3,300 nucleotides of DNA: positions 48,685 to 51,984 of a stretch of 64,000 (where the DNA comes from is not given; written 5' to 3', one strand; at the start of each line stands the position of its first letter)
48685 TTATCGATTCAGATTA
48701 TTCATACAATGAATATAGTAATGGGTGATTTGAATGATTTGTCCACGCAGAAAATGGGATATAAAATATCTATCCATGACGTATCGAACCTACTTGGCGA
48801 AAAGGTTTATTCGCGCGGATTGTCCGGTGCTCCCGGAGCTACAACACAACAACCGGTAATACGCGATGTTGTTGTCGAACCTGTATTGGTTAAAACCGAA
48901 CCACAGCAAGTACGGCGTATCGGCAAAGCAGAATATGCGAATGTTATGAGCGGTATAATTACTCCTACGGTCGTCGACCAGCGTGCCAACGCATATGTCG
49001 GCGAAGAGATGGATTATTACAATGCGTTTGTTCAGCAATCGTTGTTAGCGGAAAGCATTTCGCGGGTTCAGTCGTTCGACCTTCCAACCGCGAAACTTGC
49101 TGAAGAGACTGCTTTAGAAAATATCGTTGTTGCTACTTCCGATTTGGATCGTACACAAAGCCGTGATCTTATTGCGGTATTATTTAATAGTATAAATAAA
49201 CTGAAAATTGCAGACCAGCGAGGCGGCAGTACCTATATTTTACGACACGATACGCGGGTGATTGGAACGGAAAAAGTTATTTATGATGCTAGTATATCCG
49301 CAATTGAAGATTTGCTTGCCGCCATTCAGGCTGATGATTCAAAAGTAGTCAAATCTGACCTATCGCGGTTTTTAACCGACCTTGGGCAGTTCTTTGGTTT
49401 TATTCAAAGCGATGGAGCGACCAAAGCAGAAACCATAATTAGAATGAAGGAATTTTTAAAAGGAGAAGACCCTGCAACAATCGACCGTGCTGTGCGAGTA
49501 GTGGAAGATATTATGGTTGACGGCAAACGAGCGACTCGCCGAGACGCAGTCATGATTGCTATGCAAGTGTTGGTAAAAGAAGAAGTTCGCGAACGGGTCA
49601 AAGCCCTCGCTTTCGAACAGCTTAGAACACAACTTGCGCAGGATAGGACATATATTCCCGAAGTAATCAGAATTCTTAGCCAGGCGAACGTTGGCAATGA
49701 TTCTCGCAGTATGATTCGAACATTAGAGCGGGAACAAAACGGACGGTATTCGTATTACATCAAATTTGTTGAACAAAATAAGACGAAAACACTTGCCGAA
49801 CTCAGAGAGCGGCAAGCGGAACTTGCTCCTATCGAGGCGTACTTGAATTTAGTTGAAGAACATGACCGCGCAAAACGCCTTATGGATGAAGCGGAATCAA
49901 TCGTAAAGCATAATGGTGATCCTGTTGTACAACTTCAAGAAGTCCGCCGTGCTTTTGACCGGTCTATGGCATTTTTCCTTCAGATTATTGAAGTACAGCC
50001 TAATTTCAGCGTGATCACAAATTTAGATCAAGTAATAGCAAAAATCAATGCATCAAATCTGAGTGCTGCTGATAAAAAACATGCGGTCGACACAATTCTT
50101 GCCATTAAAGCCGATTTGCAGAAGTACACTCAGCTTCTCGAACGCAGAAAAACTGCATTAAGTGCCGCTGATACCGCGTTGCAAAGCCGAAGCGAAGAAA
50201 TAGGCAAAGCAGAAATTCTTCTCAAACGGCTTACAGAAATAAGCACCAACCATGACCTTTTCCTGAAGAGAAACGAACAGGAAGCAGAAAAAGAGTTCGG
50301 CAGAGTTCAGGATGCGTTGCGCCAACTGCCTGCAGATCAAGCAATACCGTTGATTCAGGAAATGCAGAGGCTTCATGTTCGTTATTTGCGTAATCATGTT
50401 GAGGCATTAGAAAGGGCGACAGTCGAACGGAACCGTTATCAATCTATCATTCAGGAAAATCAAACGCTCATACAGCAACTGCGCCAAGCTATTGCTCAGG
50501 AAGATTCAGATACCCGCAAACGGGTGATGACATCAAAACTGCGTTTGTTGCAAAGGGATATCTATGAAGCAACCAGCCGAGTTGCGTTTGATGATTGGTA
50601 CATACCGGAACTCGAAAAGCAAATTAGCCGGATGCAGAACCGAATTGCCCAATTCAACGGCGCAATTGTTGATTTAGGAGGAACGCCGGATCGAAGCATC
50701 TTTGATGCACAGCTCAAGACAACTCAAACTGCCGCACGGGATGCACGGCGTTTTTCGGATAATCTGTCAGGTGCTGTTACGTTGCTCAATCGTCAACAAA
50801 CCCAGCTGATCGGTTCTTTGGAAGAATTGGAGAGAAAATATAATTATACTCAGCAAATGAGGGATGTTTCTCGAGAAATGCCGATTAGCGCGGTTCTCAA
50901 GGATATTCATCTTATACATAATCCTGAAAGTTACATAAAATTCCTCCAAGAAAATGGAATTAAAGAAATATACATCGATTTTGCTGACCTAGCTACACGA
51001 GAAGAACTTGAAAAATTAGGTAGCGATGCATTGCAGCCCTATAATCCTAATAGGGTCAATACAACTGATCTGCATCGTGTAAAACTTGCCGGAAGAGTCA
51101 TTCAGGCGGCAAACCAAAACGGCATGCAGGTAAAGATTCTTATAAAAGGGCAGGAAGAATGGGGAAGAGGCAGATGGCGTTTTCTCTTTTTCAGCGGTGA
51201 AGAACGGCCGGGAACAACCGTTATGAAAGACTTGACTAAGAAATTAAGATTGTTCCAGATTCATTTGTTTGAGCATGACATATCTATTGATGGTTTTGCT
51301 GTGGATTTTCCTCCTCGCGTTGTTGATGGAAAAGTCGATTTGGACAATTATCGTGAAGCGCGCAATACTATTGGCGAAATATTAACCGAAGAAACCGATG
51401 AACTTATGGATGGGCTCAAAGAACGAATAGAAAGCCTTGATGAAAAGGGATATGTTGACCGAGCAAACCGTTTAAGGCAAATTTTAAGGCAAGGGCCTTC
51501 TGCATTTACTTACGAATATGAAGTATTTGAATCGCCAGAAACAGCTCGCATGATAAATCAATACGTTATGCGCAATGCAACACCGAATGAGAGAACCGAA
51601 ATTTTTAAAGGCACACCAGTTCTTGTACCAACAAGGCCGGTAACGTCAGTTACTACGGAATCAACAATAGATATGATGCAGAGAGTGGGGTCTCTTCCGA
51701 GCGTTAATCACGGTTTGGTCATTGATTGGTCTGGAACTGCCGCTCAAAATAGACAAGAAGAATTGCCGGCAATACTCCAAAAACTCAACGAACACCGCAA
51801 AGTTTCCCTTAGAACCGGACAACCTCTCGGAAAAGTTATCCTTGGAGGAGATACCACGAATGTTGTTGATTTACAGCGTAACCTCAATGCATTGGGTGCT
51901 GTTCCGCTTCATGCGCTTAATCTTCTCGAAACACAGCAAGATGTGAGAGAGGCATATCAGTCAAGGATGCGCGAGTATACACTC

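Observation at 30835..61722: Uninterrupted 30.9-kb ORF encoding a largely non-repetitive 10,295-aa protein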

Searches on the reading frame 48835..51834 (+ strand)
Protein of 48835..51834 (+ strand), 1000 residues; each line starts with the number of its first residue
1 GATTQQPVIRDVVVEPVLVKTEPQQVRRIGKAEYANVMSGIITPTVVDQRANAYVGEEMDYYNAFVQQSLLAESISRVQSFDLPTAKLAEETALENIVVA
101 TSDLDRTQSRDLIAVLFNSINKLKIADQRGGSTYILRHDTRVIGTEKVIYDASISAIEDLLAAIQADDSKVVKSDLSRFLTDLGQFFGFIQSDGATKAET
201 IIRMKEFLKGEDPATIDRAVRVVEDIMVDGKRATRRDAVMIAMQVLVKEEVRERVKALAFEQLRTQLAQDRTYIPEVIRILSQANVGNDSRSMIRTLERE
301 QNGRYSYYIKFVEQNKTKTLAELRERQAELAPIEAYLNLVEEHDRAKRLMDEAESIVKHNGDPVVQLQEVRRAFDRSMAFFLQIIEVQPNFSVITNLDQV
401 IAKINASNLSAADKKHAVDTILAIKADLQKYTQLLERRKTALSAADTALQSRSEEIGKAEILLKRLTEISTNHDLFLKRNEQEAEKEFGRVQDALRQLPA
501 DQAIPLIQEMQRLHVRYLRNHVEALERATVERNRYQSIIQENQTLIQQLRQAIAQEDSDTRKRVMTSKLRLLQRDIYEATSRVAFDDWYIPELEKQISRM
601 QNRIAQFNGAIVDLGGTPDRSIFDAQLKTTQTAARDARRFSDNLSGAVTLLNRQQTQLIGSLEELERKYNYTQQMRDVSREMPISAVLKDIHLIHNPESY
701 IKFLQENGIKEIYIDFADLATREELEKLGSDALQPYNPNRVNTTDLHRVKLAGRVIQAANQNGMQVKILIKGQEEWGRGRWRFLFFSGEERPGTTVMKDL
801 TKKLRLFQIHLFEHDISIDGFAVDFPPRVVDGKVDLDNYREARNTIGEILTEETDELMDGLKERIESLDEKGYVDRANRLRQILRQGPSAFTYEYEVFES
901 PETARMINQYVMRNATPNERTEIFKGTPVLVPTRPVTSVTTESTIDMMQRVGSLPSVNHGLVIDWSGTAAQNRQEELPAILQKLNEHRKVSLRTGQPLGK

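Call 5: search_protein_families(library=pfam, proteins=[window:48835-51834:+], max_evalue=0.01)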
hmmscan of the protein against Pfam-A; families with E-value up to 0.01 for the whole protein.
window:48835-51834:+ (1000 aa): 0 families

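Call 72: search_protein_families(library=ncbifam, proteins=[window:48835-51834:+], max_evalue=0.1)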
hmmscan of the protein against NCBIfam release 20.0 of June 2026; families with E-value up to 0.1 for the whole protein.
window:48835-51834:+ (1000 aa): 1 family
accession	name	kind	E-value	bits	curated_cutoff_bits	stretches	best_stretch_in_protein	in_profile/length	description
TIGR00636.1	PduO_Nterm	equivalog_domain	0.0077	16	108.45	1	542-645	27-132/171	cob(I)yrinic acid a,c-diamide adenosyltransferase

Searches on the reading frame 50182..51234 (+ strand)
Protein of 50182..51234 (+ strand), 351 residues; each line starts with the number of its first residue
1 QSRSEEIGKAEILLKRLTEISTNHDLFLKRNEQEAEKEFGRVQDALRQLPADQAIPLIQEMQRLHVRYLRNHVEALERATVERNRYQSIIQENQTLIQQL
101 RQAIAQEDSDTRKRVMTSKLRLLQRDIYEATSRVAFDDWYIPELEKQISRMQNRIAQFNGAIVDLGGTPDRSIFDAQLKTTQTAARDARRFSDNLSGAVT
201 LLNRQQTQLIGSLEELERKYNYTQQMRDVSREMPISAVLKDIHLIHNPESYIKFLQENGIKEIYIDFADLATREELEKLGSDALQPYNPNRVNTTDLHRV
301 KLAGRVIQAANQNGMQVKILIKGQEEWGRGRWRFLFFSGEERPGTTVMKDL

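Call 28: search_protein_families(library=pfam, proteins=[window:50182-51234:+], max_evalue=5)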
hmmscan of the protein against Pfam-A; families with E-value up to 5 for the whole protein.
window:50182-51234:+ (351 aa): 6 families
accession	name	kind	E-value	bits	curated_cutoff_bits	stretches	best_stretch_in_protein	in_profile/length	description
PF00261.25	Tropomyosin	-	0.00052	20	38.6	1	95-227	101-233/242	Tropomyosin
PF03961.19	FapA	-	0.027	14.5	31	1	15-112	140-234/272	Flagellar Assembly Protein A beta solenoid domain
PF14695.11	LINES_C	-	0.15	11.9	27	0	274-290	10-26/37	Lines C-terminus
PF09177.16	STX6_10_61_N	-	0.17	12.8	29.4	1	143-233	9-98/99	Syntaxin 6/10/61, N-terminal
PF25539.1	Bestrophin_2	-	0.4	10.6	27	1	34-157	81-201/288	Bacterial/Fungal Bestrophin protein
PF14661.11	HAUS6_N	-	1.3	9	26.4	1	52-127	131-205/233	HAUS augmin-like complex subunit 6 N-terminus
